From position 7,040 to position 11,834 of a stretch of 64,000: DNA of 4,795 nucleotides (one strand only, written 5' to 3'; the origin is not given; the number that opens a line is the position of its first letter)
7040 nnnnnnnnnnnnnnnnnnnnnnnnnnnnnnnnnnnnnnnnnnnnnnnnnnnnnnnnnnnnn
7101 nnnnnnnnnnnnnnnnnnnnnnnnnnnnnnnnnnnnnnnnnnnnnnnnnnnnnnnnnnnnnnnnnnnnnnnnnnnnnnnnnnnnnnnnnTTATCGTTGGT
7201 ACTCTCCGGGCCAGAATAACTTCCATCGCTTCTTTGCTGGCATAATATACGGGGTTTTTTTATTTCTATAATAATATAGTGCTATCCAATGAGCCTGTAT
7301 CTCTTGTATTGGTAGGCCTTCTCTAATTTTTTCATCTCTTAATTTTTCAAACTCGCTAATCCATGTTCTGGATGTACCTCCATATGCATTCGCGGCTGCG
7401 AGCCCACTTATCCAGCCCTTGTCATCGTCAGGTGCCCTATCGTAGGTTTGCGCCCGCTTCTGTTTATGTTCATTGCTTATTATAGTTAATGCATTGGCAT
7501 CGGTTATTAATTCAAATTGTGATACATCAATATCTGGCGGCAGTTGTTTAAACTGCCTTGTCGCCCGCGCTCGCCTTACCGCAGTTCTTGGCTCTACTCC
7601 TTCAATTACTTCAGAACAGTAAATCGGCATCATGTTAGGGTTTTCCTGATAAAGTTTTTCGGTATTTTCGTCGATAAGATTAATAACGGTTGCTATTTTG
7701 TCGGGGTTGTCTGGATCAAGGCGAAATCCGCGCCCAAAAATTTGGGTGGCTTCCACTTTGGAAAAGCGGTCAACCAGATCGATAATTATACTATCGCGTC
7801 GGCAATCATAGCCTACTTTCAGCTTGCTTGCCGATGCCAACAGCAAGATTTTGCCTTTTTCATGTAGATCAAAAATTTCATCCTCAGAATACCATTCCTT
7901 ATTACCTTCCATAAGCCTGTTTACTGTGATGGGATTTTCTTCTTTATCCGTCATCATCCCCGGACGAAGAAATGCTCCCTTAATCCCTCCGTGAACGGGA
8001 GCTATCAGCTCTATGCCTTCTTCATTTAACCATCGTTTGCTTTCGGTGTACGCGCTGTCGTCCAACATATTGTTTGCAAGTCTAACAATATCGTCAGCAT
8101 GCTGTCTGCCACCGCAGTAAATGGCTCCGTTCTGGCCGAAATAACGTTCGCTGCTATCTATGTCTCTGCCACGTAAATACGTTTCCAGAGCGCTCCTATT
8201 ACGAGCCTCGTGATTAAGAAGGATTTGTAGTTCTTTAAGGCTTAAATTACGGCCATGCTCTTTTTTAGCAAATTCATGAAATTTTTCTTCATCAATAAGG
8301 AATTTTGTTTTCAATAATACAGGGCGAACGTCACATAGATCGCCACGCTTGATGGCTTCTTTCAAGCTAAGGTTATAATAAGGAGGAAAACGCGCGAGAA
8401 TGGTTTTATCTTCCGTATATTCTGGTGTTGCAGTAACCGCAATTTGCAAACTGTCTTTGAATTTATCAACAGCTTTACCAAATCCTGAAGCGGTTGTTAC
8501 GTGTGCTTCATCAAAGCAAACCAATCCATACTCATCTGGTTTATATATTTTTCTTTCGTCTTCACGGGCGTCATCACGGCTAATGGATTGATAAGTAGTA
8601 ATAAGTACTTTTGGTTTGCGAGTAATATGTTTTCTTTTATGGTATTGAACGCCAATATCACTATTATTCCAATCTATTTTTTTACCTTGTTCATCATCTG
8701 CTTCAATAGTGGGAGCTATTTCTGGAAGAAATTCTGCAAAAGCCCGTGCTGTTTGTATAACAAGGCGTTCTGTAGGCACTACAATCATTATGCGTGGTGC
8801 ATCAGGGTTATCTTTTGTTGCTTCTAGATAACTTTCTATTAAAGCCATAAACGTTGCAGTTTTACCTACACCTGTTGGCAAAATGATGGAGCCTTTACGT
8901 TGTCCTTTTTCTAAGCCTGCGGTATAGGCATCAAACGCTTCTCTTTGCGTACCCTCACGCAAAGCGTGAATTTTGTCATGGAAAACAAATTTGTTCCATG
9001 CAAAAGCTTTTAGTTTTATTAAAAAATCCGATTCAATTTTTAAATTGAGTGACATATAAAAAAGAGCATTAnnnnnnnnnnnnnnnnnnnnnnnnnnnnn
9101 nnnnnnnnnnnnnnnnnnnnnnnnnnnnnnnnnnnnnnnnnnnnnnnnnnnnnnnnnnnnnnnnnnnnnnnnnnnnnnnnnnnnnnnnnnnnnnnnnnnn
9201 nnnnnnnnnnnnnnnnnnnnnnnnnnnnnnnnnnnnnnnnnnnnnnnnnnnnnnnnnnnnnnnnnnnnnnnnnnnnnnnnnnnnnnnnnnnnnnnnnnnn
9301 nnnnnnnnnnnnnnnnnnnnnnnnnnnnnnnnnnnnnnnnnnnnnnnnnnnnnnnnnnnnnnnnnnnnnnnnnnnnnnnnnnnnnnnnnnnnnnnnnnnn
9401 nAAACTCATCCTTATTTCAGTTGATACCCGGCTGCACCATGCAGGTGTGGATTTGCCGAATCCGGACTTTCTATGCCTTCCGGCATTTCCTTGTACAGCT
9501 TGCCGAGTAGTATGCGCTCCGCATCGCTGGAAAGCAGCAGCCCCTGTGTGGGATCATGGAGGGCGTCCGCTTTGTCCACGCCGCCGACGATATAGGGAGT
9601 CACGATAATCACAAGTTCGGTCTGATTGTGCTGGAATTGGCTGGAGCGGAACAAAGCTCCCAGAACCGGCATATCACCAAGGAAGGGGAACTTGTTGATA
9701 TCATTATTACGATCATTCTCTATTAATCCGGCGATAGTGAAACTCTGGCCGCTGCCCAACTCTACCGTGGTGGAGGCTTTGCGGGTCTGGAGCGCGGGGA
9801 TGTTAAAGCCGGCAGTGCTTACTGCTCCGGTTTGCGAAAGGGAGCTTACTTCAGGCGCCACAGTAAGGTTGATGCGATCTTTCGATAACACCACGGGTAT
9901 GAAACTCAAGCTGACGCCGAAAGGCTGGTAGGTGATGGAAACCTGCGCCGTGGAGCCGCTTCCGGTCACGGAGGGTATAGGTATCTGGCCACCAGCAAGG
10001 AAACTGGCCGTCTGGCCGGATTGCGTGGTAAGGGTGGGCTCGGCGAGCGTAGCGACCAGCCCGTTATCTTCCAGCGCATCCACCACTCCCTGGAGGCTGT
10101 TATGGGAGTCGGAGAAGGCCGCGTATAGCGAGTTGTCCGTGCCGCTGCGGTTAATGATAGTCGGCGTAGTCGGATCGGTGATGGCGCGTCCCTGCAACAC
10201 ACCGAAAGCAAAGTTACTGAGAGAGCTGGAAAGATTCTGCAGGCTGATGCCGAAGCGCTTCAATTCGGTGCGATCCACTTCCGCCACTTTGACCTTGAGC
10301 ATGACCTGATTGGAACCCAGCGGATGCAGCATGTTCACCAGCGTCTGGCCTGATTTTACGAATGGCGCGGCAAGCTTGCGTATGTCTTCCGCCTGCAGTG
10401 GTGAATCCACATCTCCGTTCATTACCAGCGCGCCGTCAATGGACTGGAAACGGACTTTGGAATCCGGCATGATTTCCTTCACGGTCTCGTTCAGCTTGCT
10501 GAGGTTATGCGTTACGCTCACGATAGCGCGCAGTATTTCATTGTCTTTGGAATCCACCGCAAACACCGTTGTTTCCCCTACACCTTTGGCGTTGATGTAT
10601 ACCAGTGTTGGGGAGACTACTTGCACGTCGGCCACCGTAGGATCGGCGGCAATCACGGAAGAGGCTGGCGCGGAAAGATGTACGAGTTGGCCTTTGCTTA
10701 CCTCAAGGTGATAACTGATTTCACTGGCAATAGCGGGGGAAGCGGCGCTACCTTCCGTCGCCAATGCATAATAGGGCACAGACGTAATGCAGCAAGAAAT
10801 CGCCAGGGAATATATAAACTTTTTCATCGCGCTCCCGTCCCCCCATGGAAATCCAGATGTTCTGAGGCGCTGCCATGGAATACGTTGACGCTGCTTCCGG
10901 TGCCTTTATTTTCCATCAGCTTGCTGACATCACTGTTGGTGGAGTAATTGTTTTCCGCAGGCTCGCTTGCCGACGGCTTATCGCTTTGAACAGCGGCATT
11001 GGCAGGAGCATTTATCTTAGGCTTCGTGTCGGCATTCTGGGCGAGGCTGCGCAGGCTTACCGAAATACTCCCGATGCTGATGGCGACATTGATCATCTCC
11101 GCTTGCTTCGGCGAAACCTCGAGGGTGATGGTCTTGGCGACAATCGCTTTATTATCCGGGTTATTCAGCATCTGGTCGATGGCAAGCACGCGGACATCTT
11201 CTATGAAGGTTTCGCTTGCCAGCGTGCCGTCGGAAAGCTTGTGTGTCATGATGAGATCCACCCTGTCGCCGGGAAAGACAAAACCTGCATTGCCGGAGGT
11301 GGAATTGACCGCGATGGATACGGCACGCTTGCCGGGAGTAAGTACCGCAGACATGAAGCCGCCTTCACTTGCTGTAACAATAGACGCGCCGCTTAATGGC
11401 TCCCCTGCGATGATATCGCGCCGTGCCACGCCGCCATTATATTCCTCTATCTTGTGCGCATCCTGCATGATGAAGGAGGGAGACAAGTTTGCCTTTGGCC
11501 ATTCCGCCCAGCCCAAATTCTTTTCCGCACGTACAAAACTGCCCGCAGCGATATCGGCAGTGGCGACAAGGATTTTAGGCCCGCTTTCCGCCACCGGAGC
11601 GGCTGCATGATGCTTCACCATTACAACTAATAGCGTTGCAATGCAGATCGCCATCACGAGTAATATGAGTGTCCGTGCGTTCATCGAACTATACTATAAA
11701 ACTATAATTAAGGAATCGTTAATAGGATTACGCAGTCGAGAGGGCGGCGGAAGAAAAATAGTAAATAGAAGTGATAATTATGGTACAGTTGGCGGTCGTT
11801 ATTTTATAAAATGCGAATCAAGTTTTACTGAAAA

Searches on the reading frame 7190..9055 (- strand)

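Call 16: search_protein_families(library=pfam, proteins=[window:7190-9055:-], max_evalue=0.001)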
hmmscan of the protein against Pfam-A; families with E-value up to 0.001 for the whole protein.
window:7190-9055:- (621 aa): 4 families
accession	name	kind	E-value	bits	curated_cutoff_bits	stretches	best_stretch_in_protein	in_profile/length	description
PF04851.21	ResIII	-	8.3e-27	94.5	22.5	1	36-212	7-163/164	Type III restriction enzyme, res subunit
PF00270.35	DEAD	-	1.7e-15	57.6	26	1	37-212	4-161/167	DEAD/DEAH box helicase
PF00176.29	SNF2-rel_dom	-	1.4e-10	41.2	24.9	1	60-211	25-163/290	SNF2-related domain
PF18766.7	SWI2_SNF2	-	5.5e-10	39.7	26.7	1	40-239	5-184/221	SWI2/SNF2 ATPase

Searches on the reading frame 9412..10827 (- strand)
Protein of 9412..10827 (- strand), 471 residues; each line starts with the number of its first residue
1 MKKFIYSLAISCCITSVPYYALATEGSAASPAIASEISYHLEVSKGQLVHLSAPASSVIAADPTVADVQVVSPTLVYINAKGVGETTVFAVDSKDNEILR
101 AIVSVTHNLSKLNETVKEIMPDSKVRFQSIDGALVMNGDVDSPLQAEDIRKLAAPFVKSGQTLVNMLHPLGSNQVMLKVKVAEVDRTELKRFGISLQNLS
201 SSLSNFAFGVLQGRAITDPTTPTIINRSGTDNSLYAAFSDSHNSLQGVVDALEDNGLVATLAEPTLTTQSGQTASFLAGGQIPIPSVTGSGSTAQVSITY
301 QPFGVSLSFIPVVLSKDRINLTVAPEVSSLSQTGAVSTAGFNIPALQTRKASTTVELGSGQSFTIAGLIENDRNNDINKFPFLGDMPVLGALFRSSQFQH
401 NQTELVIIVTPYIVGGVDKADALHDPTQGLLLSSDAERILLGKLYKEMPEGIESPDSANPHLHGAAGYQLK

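Call 15: find_encoding_contigs(protein=window:9412-10827:-, flank=10000, max_places=2)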
Protein window:9412-10827:- (471 aa): no gene with exactly this product is on record in the collection.

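Call 16: search_protein_families(library=pfam, proteins=[window:9412-10827:-], max_evalue=0.001)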
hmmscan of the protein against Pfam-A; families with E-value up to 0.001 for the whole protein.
window:9412-10827:- (471 aa): 2 families
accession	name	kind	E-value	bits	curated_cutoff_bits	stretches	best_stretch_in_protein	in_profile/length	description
PF00263.26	Secretin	-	1.8e-46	158.3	27.5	1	251-414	1-168/169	Bacterial type II and III secretion system protein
PF13629.12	T2SS-T3SS_pil_N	-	1.1e-15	57.5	23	1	39-106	5-72/72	Pilus formation protein N terminal region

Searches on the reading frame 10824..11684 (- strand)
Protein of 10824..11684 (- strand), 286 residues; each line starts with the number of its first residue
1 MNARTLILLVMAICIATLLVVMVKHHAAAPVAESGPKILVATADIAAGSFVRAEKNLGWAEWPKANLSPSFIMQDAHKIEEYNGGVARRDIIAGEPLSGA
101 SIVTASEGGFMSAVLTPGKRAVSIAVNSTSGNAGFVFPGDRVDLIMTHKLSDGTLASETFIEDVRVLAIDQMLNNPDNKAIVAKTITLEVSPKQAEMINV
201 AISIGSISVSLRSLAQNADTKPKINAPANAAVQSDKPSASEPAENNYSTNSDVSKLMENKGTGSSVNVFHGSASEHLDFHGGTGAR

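Call 16: search_protein_families(library=pfam, proteins=[window:10824-11684:-], max_evalue=0.001)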
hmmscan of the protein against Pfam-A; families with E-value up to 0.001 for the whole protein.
window:10824-11684:- (286 aa): 2 families
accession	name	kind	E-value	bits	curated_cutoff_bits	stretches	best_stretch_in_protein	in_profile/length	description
PF16976.10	RcpC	-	1.3e-26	93.2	28.8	1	109-212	1-114/114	Flp pilus assembly protein RcpC/CpaB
PF08666.17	SAF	-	4.8e-08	33.9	21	1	38-100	3-60/63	SAF domain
